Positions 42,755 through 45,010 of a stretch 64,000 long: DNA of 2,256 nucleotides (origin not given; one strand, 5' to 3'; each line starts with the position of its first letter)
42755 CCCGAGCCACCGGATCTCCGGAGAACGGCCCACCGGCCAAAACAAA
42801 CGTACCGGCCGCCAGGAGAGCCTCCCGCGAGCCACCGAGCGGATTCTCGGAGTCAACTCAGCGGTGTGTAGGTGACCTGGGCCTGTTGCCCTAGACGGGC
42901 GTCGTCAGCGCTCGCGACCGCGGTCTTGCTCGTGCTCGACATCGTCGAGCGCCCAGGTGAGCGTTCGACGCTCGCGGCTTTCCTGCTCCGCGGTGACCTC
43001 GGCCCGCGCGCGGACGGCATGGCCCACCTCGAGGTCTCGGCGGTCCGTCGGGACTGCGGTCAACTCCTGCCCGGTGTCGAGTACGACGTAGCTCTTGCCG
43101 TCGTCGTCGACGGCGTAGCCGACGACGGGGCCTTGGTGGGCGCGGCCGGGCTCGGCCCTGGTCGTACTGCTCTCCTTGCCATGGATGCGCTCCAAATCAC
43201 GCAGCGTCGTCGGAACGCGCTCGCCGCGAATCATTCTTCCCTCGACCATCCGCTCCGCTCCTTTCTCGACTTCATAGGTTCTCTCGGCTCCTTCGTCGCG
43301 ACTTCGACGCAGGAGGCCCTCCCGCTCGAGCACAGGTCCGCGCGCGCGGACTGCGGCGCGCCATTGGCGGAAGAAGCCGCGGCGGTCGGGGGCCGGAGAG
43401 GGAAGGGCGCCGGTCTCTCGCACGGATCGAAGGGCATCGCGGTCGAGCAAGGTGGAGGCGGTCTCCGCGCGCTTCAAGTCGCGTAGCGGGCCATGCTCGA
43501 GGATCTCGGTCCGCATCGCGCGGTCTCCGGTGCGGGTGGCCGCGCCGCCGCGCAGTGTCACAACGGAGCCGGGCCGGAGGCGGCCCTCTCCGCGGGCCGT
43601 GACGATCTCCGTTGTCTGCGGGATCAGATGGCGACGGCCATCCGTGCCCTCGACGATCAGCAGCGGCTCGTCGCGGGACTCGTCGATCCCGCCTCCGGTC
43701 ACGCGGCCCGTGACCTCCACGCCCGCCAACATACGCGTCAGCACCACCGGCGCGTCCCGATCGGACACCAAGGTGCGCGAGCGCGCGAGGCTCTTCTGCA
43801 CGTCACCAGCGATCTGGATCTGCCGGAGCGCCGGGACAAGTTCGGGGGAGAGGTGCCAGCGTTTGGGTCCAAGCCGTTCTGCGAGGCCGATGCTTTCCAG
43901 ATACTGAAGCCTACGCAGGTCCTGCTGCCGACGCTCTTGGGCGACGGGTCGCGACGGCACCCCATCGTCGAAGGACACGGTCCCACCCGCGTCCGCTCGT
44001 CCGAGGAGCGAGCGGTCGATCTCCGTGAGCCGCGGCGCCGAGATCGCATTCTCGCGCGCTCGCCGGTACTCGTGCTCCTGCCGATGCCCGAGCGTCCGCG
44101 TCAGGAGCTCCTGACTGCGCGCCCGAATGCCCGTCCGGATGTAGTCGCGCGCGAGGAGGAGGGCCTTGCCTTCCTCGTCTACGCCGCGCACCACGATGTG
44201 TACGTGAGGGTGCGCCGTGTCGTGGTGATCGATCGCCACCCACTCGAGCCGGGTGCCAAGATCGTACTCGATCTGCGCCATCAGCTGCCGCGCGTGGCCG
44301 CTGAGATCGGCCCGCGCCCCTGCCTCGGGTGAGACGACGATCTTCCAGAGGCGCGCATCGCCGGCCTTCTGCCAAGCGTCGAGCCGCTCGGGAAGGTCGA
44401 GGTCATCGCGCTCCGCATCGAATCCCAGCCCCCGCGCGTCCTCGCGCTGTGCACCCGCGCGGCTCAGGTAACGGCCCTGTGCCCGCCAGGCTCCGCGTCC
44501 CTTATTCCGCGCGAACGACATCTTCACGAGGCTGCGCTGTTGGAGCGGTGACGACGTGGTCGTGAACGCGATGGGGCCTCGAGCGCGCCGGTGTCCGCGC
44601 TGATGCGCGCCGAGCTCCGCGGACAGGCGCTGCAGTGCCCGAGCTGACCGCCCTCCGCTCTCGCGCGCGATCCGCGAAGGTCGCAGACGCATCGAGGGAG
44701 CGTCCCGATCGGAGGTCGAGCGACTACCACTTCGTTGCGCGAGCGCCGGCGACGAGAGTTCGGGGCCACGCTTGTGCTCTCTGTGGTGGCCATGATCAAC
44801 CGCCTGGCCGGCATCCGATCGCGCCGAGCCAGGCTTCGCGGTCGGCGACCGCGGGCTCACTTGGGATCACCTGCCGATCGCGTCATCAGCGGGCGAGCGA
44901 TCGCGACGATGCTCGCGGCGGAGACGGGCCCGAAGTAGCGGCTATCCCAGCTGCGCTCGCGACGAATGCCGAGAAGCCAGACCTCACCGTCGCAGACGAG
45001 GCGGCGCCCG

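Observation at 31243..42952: Two diverged copies of the relaxase 3' terminus bracket the 11.6-kb cargo block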

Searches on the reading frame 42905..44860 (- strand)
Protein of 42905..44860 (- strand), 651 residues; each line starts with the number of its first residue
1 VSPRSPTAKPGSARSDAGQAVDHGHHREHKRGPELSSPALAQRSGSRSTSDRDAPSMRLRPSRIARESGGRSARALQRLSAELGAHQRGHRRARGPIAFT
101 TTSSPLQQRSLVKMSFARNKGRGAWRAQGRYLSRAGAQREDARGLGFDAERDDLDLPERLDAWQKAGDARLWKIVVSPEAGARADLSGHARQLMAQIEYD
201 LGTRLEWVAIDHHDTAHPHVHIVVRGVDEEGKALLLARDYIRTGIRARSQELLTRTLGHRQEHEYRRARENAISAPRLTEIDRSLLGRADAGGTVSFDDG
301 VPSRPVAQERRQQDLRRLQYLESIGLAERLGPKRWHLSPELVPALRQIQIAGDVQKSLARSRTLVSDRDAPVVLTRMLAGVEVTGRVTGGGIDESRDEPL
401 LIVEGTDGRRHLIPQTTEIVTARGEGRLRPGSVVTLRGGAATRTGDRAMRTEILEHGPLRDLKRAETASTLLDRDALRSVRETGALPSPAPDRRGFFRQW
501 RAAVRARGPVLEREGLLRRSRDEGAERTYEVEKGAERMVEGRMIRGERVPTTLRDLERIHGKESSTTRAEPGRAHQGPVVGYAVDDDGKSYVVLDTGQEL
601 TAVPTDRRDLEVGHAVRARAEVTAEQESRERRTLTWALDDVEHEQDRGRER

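Call 8: search_protein_families(library=pfam, proteins=[window:42905-44860:-], max_evalue=0.01)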
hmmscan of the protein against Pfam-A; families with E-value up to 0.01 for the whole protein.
window:42905-44860:- (651 aa): 2 families
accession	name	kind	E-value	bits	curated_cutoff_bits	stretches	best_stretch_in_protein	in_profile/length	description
PF11843.13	DUF3363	-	6.8e-19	68.7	28.4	1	315-449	2-135/375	Protein of unknown function (DUF3363)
PF03432.20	Relaxase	-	5.3e-08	33.6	24.6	1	163-241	37-117/132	MobA/VirD2-like, nuclease domain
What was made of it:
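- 42905..44860 (-): Intact RlxS-type relaxase (651 aa). Pfam Relaxase (MobA/VirD2) plus DUF3363 (call 8).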

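Call 14: find_related_loci(query=window:42905-44860:-, collection=genome_contigs, flank=10000)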
Query window:42905-44860:- (651 aa) in genome_contigs; peptide patterns used: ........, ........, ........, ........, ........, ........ (x = any residue, [..] = any of these).
421 stretches matched a pattern; 59 encode a relative of the query (tblastn E <= 1e-3); 59 distinct loci.
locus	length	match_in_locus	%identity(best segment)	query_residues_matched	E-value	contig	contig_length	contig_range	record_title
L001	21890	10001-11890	46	3-649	3e-141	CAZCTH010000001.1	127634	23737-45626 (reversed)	MAG TPA_asm: uncultured Spirochaetales bacterium isolate binchicken_co199_92 genome assembly, contig: NODE_186_length_12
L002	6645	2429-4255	43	47-651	2e-129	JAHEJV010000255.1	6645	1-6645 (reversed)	MAG: Deltaproteobacteria bacterium isolate Ww563 NODE_43762_length_6645_cov_4.306254, whole genome shotgun sequence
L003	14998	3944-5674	43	56-630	7e-123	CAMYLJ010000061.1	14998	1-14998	MAG: uncultured delta proteobacterium isolate FCS_M_Myxococcota_02 genome assembly, contig: scaffold_3570, whole genome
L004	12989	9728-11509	44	40-630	1e-122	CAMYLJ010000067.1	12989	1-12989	MAG: uncultured delta proteobacterium isolate FCS_M_Myxococcota_02 genome assembly, contig: scaffold_4391, whole genome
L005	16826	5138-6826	44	93-648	4e-119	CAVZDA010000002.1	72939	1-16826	MAG: uncultured delta proteobacterium isolate MFD00822.bin.2.186 genome assembly, contig: contig_102341, whole genome sh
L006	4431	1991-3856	41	36-651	3e-118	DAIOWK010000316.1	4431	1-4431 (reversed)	MAG TPA_asm: Myxococcota bacterium isolate CTOTU28693 NODE_17317_length_4431_cov_5.137569, whole genome shotgun sequence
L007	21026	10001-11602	45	107-640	1e-115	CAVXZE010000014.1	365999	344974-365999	MAG: uncultured delta proteobacterium isolate MFD09779.bin.1.97 genome assembly, contig: contig_32607, whole genome shot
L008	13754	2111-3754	43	99-641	1e-113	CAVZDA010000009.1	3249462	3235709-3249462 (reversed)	MAG: uncultured delta proteobacterium isolate MFD00822.bin.2.186 genome assembly, contig: contig_47502, whole genome sho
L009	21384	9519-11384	41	36-651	3e-113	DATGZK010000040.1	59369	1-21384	MAG TPA_asm: Myxococcota bacterium isolate SMAG_U10661 k141_397319, whole genome shotgun sequence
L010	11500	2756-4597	41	44-651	2e-112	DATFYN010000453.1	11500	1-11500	MAG TPA_asm: Myxococcota bacterium isolate SMAG_U9544 k141_701636, whole genome shotgun sequence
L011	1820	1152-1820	83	1-224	6e-117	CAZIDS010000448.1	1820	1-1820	MAG TPA_asm: uncultured Gemmatimonas sp. isolate SRP173033_co1_48 genome assembly, contig: NODE_229037_length_1820_cov_4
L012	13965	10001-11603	49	107-640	3e-106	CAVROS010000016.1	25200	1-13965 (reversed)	MAG: uncultured delta proteobacterium isolate MFD03804.bin.2.110 genome assembly, contig: contig_32806, whole genome sho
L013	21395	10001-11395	46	36-498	1e-100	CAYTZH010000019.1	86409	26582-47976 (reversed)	MAG TPA_asm: uncultured Spirochaetales bacterium isolate SRP128890_co1_152 genome assembly, contig: NODE_427_length_8640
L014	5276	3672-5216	43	36-543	4e-100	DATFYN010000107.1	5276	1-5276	MAG TPA_asm: Myxococcota bacterium isolate SMAG_U9544 k141_969493, whole genome shotgun sequence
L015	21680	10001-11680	43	99-651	7e-113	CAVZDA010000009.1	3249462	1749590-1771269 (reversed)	MAG: uncultured delta proteobacterium isolate MFD00822.bin.2.186 genome assembly, contig: contig_47502, whole genome sho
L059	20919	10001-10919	78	346-651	2e-124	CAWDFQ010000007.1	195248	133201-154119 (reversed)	MAG: uncultured delta proteobacterium isolate MFD05942.bin.2.61 genome assembly, contig: contig_40999, whole genome shot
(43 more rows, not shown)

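Call 24: search_protein_families(library=pfam, proteins=[L059:11267-11938:-, L059:11892-12806:-, L059:13206-14114:-, L059:13944-16031:+, L059:16197-18164:-, L059:6927-8342:+, L059:6867-8036:-, L059:5244-5981:-, L059:8895-9326:-, L059:9459-9989:-], max_evalue=0.001)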
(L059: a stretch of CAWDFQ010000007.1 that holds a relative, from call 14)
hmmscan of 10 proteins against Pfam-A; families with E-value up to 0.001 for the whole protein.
L059:11267-11938:- (223 aa): 0 families

L059:11892-12806:- (304 aa): 0 families

L059:13206-14114:- (302 aa): 1 family
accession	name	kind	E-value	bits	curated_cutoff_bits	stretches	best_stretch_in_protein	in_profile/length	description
PF00293.34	NUDIX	-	4.1e-12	46.7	21.1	1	126-187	6-65/134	NUDIX domain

L059:13944-16031:+ (695 aa): 3 families
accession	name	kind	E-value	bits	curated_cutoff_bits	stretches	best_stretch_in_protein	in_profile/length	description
PF00654.25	Voltage_CLC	-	7.8e-100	334.8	24.8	1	94-433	1-344/346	Voltage gated chloride channel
PF02080.26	TrkA_C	-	3.9e-10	39.9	27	1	627-693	6-68/71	TrkA-C domain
PF00571.33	CBS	-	2.6e-09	37.7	24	1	469-516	2-49/57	CBS domain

L059:16197-18164:- (655 aa): 2 families
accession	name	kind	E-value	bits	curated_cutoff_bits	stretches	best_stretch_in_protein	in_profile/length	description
PF02852.28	Pyr_redox_dim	-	3e-31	108.3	25.3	1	524-633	1-110/110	Pyridine nucleotide-disulphide oxidoreductase, dimerisation domain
PF07992.20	Pyr_redox_2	-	1.5e-05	25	26.1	1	465-502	251-289/291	Pyridine nucleotide-disulphide oxidoreductase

L059:6927-8342:+ (471 aa): 7 families
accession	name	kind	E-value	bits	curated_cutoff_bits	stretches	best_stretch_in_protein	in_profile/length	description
PF07992.20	Pyr_redox_2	-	1.6e-58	198.9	26.1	1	4-298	2-278/291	Pyridine nucleotide-disulphide oxidoreductase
PF00070.33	Pyr_redox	-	3.6e-21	75.9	22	1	154-232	1-79/82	Pyridine nucleotide-disulphide oxidoreductase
PF02852.28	Pyr_redox_dim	-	3.2e-20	72.8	25.3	1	332-436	2-105/110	Pyridine nucleotide-disulphide oxidoreductase, dimerisation domain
PF01266.30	DAO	-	5.5e-06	26.6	27.9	0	155-189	2-37/353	FAD dependent oxidoreductase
PF13738.12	Pyr_redox_3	-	8.6e-06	25.6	30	1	73-273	94-292/305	Pyridine nucleotide-disulphide oxidoreductase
PF13450.12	NAD_binding_8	-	0.00034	21.3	21.9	0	157-190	1-34/68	NAD(P)-binding Rossmann-like domain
PF03486.20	HI0933_like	-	0.00068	19.6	50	0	4-24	2-22/244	HI0933-like protein Rossmann domain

L059:6867-8036:- (389 aa): 0 families

L059:5244-5981:- (245 aa): 0 families

L059:8895-9326:- (143 aa): 1 family
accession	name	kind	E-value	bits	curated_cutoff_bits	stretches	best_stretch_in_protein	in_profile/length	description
PF01850.27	PIN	-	1.4e-06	29.4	23.6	1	5-129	4-115/120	PIN domain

L059:9459-9989:- (176 aa): 0 families

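Call 28: search_protein_families(library=pfam, proteins=[L003:5789-6298:+, L003:6270-7853:+, L005:7440-9086:+, L010:5154-6500:+, L009:12058-13296:+, L013:12406-14169:+, L015:11784-12359:+, L015:12467-13780:+, L007:12775-14343:+, L002:402-2054:-], max_evalue=0.001)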
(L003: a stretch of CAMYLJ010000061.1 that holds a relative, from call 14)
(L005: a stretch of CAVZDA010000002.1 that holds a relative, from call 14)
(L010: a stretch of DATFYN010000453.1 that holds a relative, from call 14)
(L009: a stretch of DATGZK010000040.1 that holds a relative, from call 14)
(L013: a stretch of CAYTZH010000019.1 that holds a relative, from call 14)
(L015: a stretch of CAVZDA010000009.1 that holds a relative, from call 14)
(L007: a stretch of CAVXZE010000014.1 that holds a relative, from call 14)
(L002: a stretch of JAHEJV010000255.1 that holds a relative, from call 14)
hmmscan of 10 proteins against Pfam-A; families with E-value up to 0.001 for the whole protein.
L003:5789-6298:+ (169 aa): 0 families

L003:6270-7853:+ (527 aa): 2 families
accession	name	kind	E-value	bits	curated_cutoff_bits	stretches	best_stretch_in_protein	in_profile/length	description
PF00589.27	Phage_integrase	-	4.2e-11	43.4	27.1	1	327-482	24-170/172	Phage integrase family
PF02899.23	Phage_int_SAM_1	-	0.00025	21.7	22.3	1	225-290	22-83/83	Phage integrase, N-terminal SAM-like domain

L005:7440-9086:+ (548 aa): 3 families
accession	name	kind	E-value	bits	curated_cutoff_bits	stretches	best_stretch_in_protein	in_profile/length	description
PF07508.19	Recombinase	-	5.7e-23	81.5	21.1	1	184-290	4-102/102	Recombinase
PF00239.26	Resolvase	-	2.7e-19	70.1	23.3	1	3-141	1-140/145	Resolvase, N terminal domain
PF13408.12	Zn_ribbon_recom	-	6.7e-06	26.8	25.3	1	317-373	1-58/58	Recombinase zinc beta ribbon domain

L010:5154-6500:+ (448 aa): 1 family
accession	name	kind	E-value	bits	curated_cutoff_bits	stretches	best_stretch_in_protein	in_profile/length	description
PF00589.27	Phage_integrase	-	1.4e-11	44.9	27.1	1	219-385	13-170/172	Phage integrase family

L009:12058-13296:+ (412 aa): 2 families
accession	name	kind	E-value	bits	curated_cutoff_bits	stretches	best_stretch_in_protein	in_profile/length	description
PF02899.23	Phage_int_SAM_1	-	3e-05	24.6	22.3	0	119-195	7-83/83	Phage integrase, N-terminal SAM-like domain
PF13495.12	Phage_int_SAM_4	-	0.00013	22.7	27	1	132-194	17-81/85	Phage integrase, N-terminal SAM-like domain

L013:12406-14169:+ (587 aa): 2 families
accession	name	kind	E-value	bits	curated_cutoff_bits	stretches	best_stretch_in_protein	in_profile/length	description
PF00589.27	Phage_integrase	-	1.5e-10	41.5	27.1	1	207-382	4-170/172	Phage integrase family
PF02899.23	Phage_int_SAM_1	-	0.00053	20.7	22.3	0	119-184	21-82/83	Phage integrase, N-terminal SAM-like domain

L015:11784-12359:+ (191 aa): 0 families

L015:12467-13780:+ (437 aa): 2 families
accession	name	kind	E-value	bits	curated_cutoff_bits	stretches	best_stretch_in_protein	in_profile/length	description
PF00589.27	Phage_integrase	-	1e-13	51.9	27.1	1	229-385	23-169/172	Phage integrase family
PF13102.12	Phage_int_SAM_5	-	0.00078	20.2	22.3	0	142-187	32-80/98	Phage integrase SAM-like domain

L007:12775-14343:+ (522 aa): 3 families
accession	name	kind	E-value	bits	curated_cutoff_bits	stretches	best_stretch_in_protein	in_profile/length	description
PF00589.27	Phage_integrase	-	5.9e-12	46.1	27.1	1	202-378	4-165/172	Phage integrase family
PF14659.12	Phage_int_SAM_3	-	5.2e-06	27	22.6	1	87-138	3-55/58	Phage integrase, N-terminal SAM-like domain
PF02899.23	Phage_int_SAM_1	-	0.00032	21.4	22.3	1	100-162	13-77/83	Phage integrase, N-terminal SAM-like domain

L002:402-2054:- (550 aa): 2 families
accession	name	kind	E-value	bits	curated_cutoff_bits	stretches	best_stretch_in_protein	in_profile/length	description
PF04986.18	Y2_Tnp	-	8.5e-28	98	20.9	1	177-398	1-177/183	Putative transposase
PF14319.11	Zn_Tnp_IS91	-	3e-18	66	26.3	1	37-131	3-90/90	Transposase zinc-binding domain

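Call 30: find_homologous_proteins(query=window:42908-44860:-, max_evalue=1e-20)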
Query window:42908-44860:- (651 aa): 139 proteins with E <= 1e-20 among 8000 candidates; the best 120 are listed.
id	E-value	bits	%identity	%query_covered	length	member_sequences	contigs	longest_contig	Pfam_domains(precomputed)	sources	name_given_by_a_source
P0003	0.0e+0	1134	89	91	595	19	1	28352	PF11843.14,PF03432.21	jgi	jgi:type IV secretory pathway VirD2 relaxase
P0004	0.0e+0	1064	81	94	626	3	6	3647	PF11843.14,PF03432.21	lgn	-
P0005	0.0e+0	1048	83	91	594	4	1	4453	PF11843.14,PF03432.21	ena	-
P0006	0.0e+0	1039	81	91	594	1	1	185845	PF11843.14,PF03432.21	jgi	jgi:type IV secretory pathway VirD2 relaxase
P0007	0.0e+0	1011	83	85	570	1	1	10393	PF11843.14,PF03432.21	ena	-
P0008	6.6e-295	998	72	100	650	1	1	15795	PF11843.14,PF03432.21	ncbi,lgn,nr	ncbi:MAG: hypothetical protein DCC71_14930 [Proteobacteria bacterium]|nr:MAG: hypothetical protein D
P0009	4.6e-292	988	73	100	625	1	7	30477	PF11843.14,PF03432.21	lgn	-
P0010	2.6e-289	979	81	84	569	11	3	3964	PF11843.14,PF03432.21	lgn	-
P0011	7.7e-289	978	72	99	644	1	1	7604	PF11843.14,PF03432.21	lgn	-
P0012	6.7e-285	965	76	91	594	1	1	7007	PF11843.14,PF03432.21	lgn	-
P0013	2.9e-275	933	75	91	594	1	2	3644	PF11843.14,PF03432.21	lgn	-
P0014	1.7e-269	914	71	94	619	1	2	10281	PF11843.14,PF03432.21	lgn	-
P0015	7.9e-269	912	78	83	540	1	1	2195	PF11843.14,PF03432.21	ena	-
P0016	6.7e-262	889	71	91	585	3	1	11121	PF11843.14,PF03432.21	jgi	-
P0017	4.4e-260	883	66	100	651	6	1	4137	PF11843.14,PF03432.21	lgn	-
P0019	5.1e-251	853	66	96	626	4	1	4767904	PF11843.14,PF03432.21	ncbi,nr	ncbi:MAG: DUF3363 domain-containing protein [Myxococcota bacterium]|nr:DUF3363 domain-containing pro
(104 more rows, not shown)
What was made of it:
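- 42905..44860 (-): 89% aa identical to P0003 on L062 (call 30).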

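Call 33: find_encoding_contigs(protein=P0003, flank=10000, max_places=3)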
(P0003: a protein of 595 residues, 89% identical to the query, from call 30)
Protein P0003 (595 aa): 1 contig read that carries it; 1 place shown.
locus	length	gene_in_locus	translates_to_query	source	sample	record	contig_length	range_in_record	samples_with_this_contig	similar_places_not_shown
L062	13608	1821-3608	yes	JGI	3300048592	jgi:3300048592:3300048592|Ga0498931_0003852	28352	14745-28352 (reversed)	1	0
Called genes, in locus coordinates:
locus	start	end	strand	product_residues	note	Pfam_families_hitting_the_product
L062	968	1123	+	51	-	-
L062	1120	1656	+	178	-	PF10502:Peptidase_S26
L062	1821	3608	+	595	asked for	PF03432:Relaxase, PF11843:DUF3363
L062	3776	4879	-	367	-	PF13271:DUF4062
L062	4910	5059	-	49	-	-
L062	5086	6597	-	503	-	PF00899:ThiF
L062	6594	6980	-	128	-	PF14462:Prok-E2_E (weak)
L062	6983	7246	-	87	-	-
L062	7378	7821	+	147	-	PF13560:HTH_31, PF01381:HTH_3, PF12844:HTH_19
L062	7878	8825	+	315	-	-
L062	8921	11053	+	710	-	PF02534:T4SS-DNA_transf, PF10412:TrwB_AAD_bind, PF12696:TraG-D_C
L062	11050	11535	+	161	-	-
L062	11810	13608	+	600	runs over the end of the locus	PF11398:DUF2813 (faint), PF13175:AAA_15 (weak), PF13304:AAA_21, PF13175:AAA_15, PF20469:OLD-like_TOPRIM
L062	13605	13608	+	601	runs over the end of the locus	PF00580:UvrD-helicase, PF13604:AAA_30 (faint), PF13245:AAA_19, PF13361:UvrD_C, PF13538:UvrD_C_2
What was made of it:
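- L062: 5.3 kb with DUF4062/ThiF/E2/HTH (call 33).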

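Call 36: find_encoding_contigs(protein=P0006, flank=10000, max_places=2)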
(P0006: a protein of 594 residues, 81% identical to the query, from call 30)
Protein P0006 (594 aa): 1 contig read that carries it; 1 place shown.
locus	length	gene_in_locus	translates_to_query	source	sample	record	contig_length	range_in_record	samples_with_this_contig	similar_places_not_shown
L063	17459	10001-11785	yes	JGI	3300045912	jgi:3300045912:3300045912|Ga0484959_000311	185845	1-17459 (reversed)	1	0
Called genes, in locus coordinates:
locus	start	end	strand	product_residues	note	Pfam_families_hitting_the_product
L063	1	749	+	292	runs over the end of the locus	PF00296:Bac_luciferase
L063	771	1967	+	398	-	PF01207:Dus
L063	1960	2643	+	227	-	PF12766:Pyridox_oxase_2 (weak), PF01243:PNPOx_N, PF10590:PNP_phzG_C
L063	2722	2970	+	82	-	PF19611:DUF6116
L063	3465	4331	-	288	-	PF01063:Aminotran_4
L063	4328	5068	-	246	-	PF09339:HTH_IclR, PF12802:MarR_2 (weak), PF25212:HVO_A0114 (faint), PF01614:IclR_C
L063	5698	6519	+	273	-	PF03544:TonB_C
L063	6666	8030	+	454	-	PF00158:Sigma54_activat, PF14532:Sigma54_activ_2, PF07728:AAA_5 (weak), PF25601:AAA_lid_14, PF02954:HTH_8 (weak)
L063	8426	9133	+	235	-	-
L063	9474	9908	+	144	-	PF10502:Peptidase_S26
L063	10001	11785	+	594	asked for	PF03432:Relaxase, PF11843:DUF3363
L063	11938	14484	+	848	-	PF00753:Lactamase_B (faint)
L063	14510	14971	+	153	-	-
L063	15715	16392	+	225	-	-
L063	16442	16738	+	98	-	-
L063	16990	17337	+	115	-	-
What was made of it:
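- L063: at least 5.3 kb; the contig ends before any traG (call 36).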
